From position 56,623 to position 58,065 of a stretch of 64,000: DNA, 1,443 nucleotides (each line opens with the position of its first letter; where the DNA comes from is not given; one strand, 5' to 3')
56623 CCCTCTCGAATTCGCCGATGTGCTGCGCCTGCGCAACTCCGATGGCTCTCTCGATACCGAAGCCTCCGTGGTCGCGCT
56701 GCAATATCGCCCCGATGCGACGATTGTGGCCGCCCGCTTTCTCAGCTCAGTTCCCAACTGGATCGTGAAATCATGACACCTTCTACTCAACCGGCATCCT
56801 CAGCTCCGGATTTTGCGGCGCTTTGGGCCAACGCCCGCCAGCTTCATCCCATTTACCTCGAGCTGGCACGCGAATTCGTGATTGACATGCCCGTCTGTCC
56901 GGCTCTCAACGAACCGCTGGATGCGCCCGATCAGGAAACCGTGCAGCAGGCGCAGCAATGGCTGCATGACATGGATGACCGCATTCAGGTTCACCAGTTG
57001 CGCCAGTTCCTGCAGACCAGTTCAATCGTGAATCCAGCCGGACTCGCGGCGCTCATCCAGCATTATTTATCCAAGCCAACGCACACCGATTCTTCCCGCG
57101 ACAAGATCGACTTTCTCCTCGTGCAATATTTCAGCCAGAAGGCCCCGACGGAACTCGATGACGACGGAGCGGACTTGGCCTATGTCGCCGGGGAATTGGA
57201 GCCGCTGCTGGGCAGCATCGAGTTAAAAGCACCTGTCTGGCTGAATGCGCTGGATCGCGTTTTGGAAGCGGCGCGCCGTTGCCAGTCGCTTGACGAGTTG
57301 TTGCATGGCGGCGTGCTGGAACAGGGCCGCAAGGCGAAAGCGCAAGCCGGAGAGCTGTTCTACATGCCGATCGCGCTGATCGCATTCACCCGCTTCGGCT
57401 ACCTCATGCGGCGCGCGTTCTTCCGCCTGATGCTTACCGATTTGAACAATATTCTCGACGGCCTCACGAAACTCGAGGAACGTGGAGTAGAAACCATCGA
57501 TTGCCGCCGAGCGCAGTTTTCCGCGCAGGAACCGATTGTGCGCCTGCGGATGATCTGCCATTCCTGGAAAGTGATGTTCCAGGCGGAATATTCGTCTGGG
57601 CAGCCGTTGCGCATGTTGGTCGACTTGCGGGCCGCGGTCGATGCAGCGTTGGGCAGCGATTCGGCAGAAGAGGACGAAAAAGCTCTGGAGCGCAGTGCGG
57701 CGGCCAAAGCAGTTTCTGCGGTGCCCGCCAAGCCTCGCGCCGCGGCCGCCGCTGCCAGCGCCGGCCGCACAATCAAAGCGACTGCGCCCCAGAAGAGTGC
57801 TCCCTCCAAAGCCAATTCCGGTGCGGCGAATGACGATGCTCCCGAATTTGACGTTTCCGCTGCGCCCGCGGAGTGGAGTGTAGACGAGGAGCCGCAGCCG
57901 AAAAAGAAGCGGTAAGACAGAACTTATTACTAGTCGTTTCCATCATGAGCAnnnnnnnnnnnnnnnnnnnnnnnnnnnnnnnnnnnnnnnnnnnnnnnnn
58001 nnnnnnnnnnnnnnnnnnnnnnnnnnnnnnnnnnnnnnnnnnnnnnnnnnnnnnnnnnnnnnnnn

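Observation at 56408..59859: Uncharacterised four-gene operon next to the activator, a candidate accessory module of the chemosensory system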

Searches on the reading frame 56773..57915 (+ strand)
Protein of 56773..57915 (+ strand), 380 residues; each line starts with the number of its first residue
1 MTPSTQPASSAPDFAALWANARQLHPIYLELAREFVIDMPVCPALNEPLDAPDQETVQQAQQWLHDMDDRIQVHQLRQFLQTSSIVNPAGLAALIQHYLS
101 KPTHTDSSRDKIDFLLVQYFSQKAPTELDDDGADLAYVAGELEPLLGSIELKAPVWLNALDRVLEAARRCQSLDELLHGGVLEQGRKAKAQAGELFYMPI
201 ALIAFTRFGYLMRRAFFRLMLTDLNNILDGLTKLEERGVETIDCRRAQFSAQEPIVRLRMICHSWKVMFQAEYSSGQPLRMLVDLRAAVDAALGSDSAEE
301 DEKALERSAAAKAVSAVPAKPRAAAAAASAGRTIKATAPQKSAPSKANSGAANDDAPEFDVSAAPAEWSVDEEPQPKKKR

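Call 3: search_protein_families(library=pfam, proteins=[window:56773-57915:+], max_evalue=1)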
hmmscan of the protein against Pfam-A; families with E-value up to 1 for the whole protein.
window:56773-57915:+ (380 aa): 0 families

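Call 4: search_protein_families(library=ncbifam, proteins=[window:56773-57915:+], max_evalue=1)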
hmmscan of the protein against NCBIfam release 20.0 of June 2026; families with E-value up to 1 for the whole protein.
window:56773-57915:+ (380 aa): 1 family
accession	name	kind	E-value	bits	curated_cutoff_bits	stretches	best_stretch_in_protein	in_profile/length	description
NF002376.0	PRK01371.1-3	equivalog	0.24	11.6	181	1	282-364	87-169/179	Sec-independent protein translocase protein TatB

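Call 7: find_related_loci(query=window:56773-57915:+, collection=genome_contigs, flank=10000)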
Query window:56773-57915:+ (380 aa) in genome_contigs; peptide patterns used: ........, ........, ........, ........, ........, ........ (x = any residue, [..] = any of these).
572 stretches matched a pattern; 321 encode a relative of the query (tblastn E <= 1e-3); the best 80 are kept; 80 distinct loci.
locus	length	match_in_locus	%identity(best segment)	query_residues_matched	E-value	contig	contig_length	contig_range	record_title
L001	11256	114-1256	81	1-380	0e+0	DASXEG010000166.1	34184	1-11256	MAG TPA_asm: Candidatus Sulfotelmatobacter sp. isolate SMAG_U5106 k141_3092772, whole genome shotgun sequence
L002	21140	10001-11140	72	1-380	1e-177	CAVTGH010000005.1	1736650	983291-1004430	MAG: uncultured Acidobacteriaceae bacterium isolate MFD09222.bin.1.109 genome assembly, contig: contig_57037, whole geno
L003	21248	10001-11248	67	1-380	6e-176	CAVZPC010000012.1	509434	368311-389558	MAG: uncultured Acidobacteriaceae bacterium isolate MFD05580.bin.1.80 genome assembly, contig: contig_39420, whole genom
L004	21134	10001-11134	73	1-373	2e-173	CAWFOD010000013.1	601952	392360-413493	MAG: uncultured Acidobacteriaceae bacterium isolate MFD06092.bin.1.253 genome assembly, contig: contig_46031, whole geno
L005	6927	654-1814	70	4-379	3e-174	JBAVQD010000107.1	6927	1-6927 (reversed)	MAG: Candidatus Sulfotelmatobacter sp. isolate MFD00689_ilm_asm_bin11 k127_110754, whole genome shotgun sequence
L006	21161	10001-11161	73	1-379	4e-173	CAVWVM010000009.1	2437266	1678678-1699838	MAG: uncultured Acidobacteriaceae bacterium isolate MFD09671.bin.1.136 genome assembly, contig: contig_8657, whole genom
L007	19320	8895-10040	70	2-379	5e-173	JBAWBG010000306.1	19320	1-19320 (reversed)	MAG: Candidatus Sulfotelmatobacter sp. isolate MFD09399_ilm_asm_bin10 k127_16953, whole genome shotgun sequence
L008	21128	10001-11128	71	4-379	9e-172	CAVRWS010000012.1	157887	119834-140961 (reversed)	MAG: uncultured Acidobacteriaceae bacterium isolate MFD05512.bin.2.91 genome assembly, contig: contig_17180, whole genom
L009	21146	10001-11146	70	5-379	1e-171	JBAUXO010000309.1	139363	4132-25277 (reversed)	MAG: Candidatus Sulfotelmatobacter sp. isolate MFD09282_ilm_asm_bin26 k127_338805, whole genome shotgun sequence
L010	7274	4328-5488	71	1-380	4e-172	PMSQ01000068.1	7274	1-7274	MAG: Acidobacteriaceae bacterium isolate palsa_122 73.20110700_P1M.4_contig_1194, whole genome shotgun sequence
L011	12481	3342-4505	66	8-380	1e-171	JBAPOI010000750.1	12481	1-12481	MAG: Candidatus Sulfotelmatobacter sp. isolate MFD00594_ilm_asm_bin29 k127_222808, whole genome shotgun sequence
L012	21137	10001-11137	70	3-380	2e-170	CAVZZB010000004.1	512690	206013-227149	MAG: uncultured Acidobacteriaceae bacterium isolate MFD01828.bin.1.12 genome assembly, contig: contig_13048, whole genom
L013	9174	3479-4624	71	1-380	5e-171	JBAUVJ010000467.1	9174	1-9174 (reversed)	MAG: Candidatus Sulfotelmatobacter sp. isolate MFD04227_ilm_asm_bin12 k127_214079, whole genome shotgun sequence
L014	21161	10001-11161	70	4-379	4e-170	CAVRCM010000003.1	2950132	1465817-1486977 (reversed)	MAG: uncultured Acidobacteriaceae bacterium isolate MFD03399.bin.1.132 genome assembly, contig: contig_1329, whole genom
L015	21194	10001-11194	66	11-378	4e-170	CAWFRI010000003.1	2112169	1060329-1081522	MAG: uncultured Acidobacteriaceae bacterium isolate MFD00964.bin.1.7 genome assembly, contig: contig_3948, whole genome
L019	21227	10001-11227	66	4-380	6e-170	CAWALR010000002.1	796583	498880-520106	MAG: uncultured Acidobacteriaceae bacterium isolate MFD02248.bin.1.150 genome assembly, contig: contig_13116, whole geno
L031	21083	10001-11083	69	1-371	4e-166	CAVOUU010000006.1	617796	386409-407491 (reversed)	MAG: uncultured Acidobacteriota bacterium isolate MFD10064.bin.1.43 genome assembly, contig: contig_8766, whole genome s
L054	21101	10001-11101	66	4-377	2e-159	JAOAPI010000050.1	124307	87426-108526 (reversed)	MAG: Candidatus Sulfotelmatobacter sp. isolate RYN_10 scaffold_535584, whole genome shotgun sequence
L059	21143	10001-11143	66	1-380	3e-158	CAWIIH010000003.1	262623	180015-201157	MAG: uncultured Acidobacteriaceae bacterium isolate MFD09286.bin.1.148 genome assembly, contig: contig_43175, whole geno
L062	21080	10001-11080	68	13-380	9e-158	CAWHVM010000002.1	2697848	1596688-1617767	MAG: uncultured Acidobacteriaceae bacterium isolate MFD03044.bin.1.20 genome assembly, contig: contig_9384, whole genome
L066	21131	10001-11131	68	13-380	6e-157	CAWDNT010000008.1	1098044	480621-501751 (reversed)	MAG: uncultured Acidobacteriaceae bacterium isolate MFD03399.bin.1.51 genome assembly, contig: contig_840, whole genome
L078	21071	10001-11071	66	6-371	2e-154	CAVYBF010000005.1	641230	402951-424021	MAG: uncultured Acidobacteriaceae bacterium isolate MFD03044.bin.1.103 genome assembly, contig: contig_11760, whole geno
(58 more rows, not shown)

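Call 9: find_homologous_proteins(query=window:56773-57915:+, max_evalue=0.001)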
Query window:56773-57915:+ (380 aa): 4318 proteins with E <= 0.001 among 8000 candidates; the best 120 are listed.
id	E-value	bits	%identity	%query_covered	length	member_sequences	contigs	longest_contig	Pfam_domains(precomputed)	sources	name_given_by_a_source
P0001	1.5e-246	835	100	100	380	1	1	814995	-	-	-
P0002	3.1e-210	716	86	100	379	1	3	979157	-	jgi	jgi:hypothetical protein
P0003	2.1e-204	697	85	100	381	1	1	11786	-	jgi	jgi:hypothetical protein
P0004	1.1e-203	694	83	100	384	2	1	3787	-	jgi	jgi:hypothetical protein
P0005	9.8e-203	691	81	100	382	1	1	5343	-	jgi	jgi:hypothetical protein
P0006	3.4e-200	683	83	97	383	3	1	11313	-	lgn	-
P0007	3.3e-198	676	81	100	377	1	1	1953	-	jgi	jgi:hypothetical protein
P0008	9.0e-197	672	80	100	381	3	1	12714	-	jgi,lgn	jgi:hypothetical protein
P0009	1.4e-194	664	80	100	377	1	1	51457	-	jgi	jgi:hypothetical protein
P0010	3.8e-190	650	75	100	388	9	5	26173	-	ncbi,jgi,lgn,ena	jgi:hypothetical protein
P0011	5.6e-186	636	75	100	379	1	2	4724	-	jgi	jgi:hypothetical protein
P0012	5.1e-183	626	74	99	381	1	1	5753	-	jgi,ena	-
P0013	5.8e-180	616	73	100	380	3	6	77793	-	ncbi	ncbi:MAG: hypothetical protein ACLP56_11680 [Candidatus Sulfotelmatobacter sp.]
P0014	6.1e-180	616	74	100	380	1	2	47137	-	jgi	jgi:hypothetical protein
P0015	7.5e-180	616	72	99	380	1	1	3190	-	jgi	jgi:hypothetical protein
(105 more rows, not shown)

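Call 12: search_solved_structures(query=window:56773-57915:+, max_evalue=10)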
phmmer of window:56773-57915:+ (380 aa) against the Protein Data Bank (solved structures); distinct sequences matched with E-value up to 10: 7.
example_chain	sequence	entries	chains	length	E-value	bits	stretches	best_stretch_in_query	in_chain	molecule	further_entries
7a0m_A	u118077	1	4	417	0.035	16.6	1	74-173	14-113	TSC1 N-terminal domain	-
7a0n_A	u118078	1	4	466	0.043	16.4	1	74-173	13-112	Uncharacterized protein,Uncharacterized protein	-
3tdg_A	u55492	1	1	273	0.27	13.7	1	16-122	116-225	Putative uncharacterized protein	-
5w8a_A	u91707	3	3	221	0.89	12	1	3-116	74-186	Autoinducer synthase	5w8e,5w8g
5w8c_A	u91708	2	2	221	0.89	12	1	3-116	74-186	Autoinducer synthase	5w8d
5dbk_A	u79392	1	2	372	1.3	11.5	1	145-220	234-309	Transcriptional regulator/TPR domain protein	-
4gpk_A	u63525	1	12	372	1.3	11.5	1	145-220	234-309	NprR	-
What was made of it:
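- Checked: Gene 2: no family hit (calls 3, 4, 12).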

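Call 25: find_related_loci(query=A1, collection=genome_contigs, flank=8000)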
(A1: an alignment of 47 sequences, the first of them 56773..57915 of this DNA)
Query A1 (380 aa) in genome_contigs; peptide patterns used: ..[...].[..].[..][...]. (x = any residue, [..] = any of these).
600 stretches matched a pattern (row limit reached: there are more); 429 encode a relative of the query (tblastn E <= 1e-3); the best 80 are kept; 80 distinct loci.
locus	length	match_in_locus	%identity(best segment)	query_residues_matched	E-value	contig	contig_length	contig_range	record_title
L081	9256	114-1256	81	1-380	0e+0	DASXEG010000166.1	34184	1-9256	MAG TPA_asm: Candidatus Sulfotelmatobacter sp. isolate SMAG_U5106 k141_3092772, whole genome shotgun sequence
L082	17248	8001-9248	67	1-380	5e-176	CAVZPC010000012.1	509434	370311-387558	MAG: uncultured Acidobacteriaceae bacterium isolate MFD05580.bin.1.80 genome assembly, contig: contig_39420, whole genom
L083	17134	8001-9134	73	1-373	2e-173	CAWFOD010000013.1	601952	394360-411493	MAG: uncultured Acidobacteriaceae bacterium isolate MFD06092.bin.1.253 genome assembly, contig: contig_46031, whole geno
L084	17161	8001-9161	73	1-379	4e-173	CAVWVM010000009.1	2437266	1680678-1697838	MAG: uncultured Acidobacteriaceae bacterium isolate MFD09671.bin.1.136 genome assembly, contig: contig_8657, whole genom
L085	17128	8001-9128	71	4-379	8e-172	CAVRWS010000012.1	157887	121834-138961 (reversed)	MAG: uncultured Acidobacteriaceae bacterium isolate MFD05512.bin.2.91 genome assembly, contig: contig_17180, whole genom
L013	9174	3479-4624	71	1-380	5e-171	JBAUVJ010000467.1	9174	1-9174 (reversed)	MAG: Candidatus Sulfotelmatobacter sp. isolate MFD04227_ilm_asm_bin12 k127_214079, whole genome shotgun sequence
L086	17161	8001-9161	70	4-379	3e-170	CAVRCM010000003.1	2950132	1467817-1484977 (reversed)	MAG: uncultured Acidobacteriaceae bacterium isolate MFD03399.bin.1.132 genome assembly, contig: contig_1329, whole genom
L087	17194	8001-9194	66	11-378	3e-170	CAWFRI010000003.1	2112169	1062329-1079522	MAG: uncultured Acidobacteriaceae bacterium isolate MFD00964.bin.1.7 genome assembly, contig: contig_3948, whole genome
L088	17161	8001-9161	71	4-379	6e-170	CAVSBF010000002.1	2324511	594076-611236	MAG: uncultured Acidobacteriaceae bacterium isolate MFD05705.bin.1.23 genome assembly, contig: contig_19838, whole genom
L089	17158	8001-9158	69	1-380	2e-169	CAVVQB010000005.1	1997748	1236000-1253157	MAG: uncultured Acidobacteriaceae bacterium isolate MFD02579.bin.1.51 genome assembly, contig: contig_2358, whole genome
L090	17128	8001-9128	67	1-380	2e-167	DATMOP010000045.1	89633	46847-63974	MAG TPA_asm: Candidatus Acidoferrum sp. isolate SMAG_U12879 k141_433148, whole genome shotgun sequence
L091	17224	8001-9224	64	1-380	6e-167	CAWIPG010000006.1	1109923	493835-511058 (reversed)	MAG: uncultured Acidobacteriaceae bacterium isolate MFD00964.bin.1.217 genome assembly, contig: contig_71076, whole geno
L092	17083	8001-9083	69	1-371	3e-166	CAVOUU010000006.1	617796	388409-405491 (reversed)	MAG: uncultured Acidobacteriota bacterium isolate MFD10064.bin.1.43 genome assembly, contig: contig_8766, whole genome s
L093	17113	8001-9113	74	11-380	3e-166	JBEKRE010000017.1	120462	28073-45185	MAG: Candidatus Sulfotelmatobacter sp. isolate SPRUCE 503 SPRUCE_503_17, whole genome shotgun sequence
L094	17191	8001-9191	66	1-380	3e-166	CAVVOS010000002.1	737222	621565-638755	MAG: uncultured Acidobacteriaceae bacterium isolate MFD02138.bin.1.23 genome assembly, contig: contig_11974, whole genom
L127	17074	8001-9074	62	15-375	5e-146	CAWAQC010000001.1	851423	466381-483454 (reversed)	MAG: uncultured Acidobacteriaceae bacterium isolate MFD04434.bin.1.33 genome assembly, contig: contig_11003, whole genom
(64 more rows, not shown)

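Call 50: predict_structure(alignment_id=A1)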
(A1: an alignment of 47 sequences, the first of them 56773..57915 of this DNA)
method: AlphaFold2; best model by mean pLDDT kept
length: 380 residues; sequences in the alignment: 47
mean_pLDDT: 85.5   pTM: 0.76
mean pLDDT of the five models: 85.5, 84.5, 84.4, 84.3, 84.1
residues with pLDDT >= 90: 267; 70-90: 31; 50-70: 36; < 50: 46
segments of 3 or more residues with pLDDT < 50: 324-333, 336-341, 346-352, 354-365, 367-369
pLDDT, mean of each block of 10 residues (from residue 1): 57 88 97 97 92 94 97 96 95 97 96 98 95 96 97 93 98 97 96 96 98 96 97 97 97 98 85 70 97 91 90 74 50 48 48 45 46 52
secondary structure, 60 per line:
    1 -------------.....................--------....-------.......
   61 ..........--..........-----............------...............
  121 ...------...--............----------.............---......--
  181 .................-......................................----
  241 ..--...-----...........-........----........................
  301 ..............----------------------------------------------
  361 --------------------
elements in order: H14-34 H43-46 H54-70 H73-82 H88-99 H106-123 H135-146 H157-169 H173-178 H181-197 H199-236 H255-263 H265-272 H277-314
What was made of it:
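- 56773..57915 (+): Gene 2: a conserved all-alpha domain of about 290 aa with no known fold relative, followed by a disordered Ala/Pro-rich tail that ends in the short motifs APEF[DE][VI]S and EW[NS]. AF2 pLDDT 85.5, above 90 over most of residues 20-300 (call 50).
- Checked: The model is all-helical with a disordered Ala/Pro-rich tail (call 50).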

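Call 56: fold_search(model_id=the predicted structure, library=pdb)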
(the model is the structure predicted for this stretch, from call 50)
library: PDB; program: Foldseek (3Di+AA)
matches with E <= 10: 373; with E <= 0.001: 0
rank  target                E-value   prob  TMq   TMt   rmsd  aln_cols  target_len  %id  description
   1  8e2h                  2.5e-01  0.20  0.14  0.09  16.3       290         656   12  Cryo-EM structure of C-terminal arm of BIRC6 (from local refinement 4) (released 2023-02-15)
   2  1u6g_A                5.7e-01  0.13  0.15  0.09  22.3       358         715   12  Crystal Structure of The Cand1-Cul1-Roc1 Complex (released 2004-12-14)
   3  6gy8_B                5.7e-01  0.06  0.10  0.10  32.4       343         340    8  Crystal structure of XaxA from Xenorhabdus nematophila (released 2018-07-25)
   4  2pft                  7.1e-01  0.15  0.15  0.12  17.9       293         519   13  The Crystal Structure of Mouse Exo70 Reveals Unique Features of the Mammalian Exocyst (released 2007-05-22)
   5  2fv2_C                7.1e-01  0.13  0.16  0.19  14.3       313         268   14  Crystal Structure Analysis of human Rcd-1 conserved region (released 2007-01-09)
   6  7n6g_0A               8.9e-01  0.14  0.16  0.13  15.4       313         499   12  C1 of central pair (released 2022-05-18)
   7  8teg_A                9.7e-01  0.05  0.12  0.09  21.9       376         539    8  Cryo-EM structure of Arabidopsis thaliana Bor1 in lipid nanodiscs (protomer-focused refinement) (released 2024-07-10)
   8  9dvk_A                1.1e+00  0.07  0.13  0.13  19.8       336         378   14  Structure of the phosphate exporter XPR1/SLC53A1, rotated dimer (released 2025-04-02)
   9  7w5a_I                1.2e+00  0.06  0.11  0.08  22.3       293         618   13  The cryo-EM structure of human pre-C*-II complex (released 2022-06-22)
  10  9csi                  1.2e+00  0.04  0.09  0.07  26.2       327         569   10  A. baumannii MsbA Bound to Cerastecin Compound 5 (released 2024-09-04)
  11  4n9f_U                1.3e+00  0.11  0.16  0.18  15.3       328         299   10  Crystal structure of the Vif-CBFbeta-CUL5-ElOB-ElOC pentameric complex (released 2014-01-08)
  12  5uf7                  1.3e+00  0.08  0.14  0.11  20.9       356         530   12  CRYSTAL STRUCTURE OF MUNC13-1 MUN DOMAIN (released 2017-02-15)
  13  8teh_A                1.3e+00  0.04  0.11  0.08  21.9       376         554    8  Cryo-EM structure of Arabidopsis thaliana Bor1 in lipid nanodiscs (released 2024-07-10)
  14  8a2q_A                1.3e+00  0.14  0.17  0.07  16.4       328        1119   11  Structure of the DNA-bound FANCD2-FANCI complex containing phosphomimetic FANCI (released 2022-09-07)
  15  3gni_A                1.3e+00  0.10  0.17  0.19  20.1       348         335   13  Structure of STRAD and MO25 (released 2009-06-16)
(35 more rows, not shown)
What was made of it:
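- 56773..57915 (+): Best PDB fold match E 0.25, TM below 0.2 (call 56).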

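Call 76: search_solved_structures(query=A1, max_evalue=1)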
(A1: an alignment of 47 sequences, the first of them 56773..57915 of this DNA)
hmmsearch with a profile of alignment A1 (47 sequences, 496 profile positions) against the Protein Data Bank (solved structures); distinct sequences matched with E-value up to 1: 3.
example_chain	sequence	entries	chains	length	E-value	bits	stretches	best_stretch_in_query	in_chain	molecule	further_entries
8x03_A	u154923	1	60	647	0.13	14.5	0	313-411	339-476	Acetyltransferase component of pyruvate dehydrogenase complex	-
7ezx_MC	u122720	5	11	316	0.75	12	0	266-332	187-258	Phycobilisome 27.9 kDa linker polypeptide, phycoerythrin-associated, rod | Linker 3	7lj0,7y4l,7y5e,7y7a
7ung_T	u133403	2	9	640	0.86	11.8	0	333-378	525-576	EF-hand domain-containing protein 1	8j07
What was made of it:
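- Nothing ties gene 2 to any known function (calls 3, 4, 12, 56, 76).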

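Call 84: search_protein_families(library=pfam, proteins=[L059:5480-7576:+, L054:6536-9061:-, L019:7939-8580:-, L031:6759-8015:+, L078:8088-8648:+, L127:5427-5957:+, L066:7701-9257:+, L062:7007-9298:+], max_evalue=0.00001)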
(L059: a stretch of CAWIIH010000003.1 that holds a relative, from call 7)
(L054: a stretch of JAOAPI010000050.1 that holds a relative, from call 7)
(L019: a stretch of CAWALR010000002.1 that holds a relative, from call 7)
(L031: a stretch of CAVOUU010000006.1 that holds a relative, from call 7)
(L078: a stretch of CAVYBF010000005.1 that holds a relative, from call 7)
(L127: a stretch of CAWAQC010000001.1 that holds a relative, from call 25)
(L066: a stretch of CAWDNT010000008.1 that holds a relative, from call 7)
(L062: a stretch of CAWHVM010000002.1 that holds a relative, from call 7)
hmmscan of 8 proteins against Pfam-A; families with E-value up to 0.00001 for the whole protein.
L059:5480-7576:+ (698 aa): 0 families

L054:6536-9061:- (841 aa): 1 family
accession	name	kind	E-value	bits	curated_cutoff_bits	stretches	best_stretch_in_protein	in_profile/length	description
PF20245.3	DUF6600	-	2.2e-25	89.2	27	1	243-351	1-101/102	Family of unknown function (DUF6600)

L019:7939-8580:- (213 aa): 0 families

L031:6759-8015:+ (418 aa): 0 families

L078:8088-8648:+ (186 aa): 0 families

L127:5427-5957:+ (176 aa): 0 families

L066:7701-9257:+ (518 aa): 0 families

L062:7007-9298:+ (763 aa): 3 families
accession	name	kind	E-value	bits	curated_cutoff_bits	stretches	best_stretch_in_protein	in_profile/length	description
PF01564.23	Spermine_synth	-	9.7e-11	42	22.9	1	338-507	10-174/186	Spermine/spermidine synthase domain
PF08242.18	Methyltransf_12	-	2.7e-06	28.5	30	0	351-462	1-98/98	Methyltransferase domain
PF13649.12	Methyltransf_25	-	6.2e-06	27.3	27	0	350-428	1-75/97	Methyltransferase domain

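Call 98: search_protein_families(library=padloc, proteins=[window:56773-57915:+], max_evalue=0.01)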
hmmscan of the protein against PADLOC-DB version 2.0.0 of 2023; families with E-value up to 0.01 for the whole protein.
window:56773-57915:+ (380 aa): 0 families
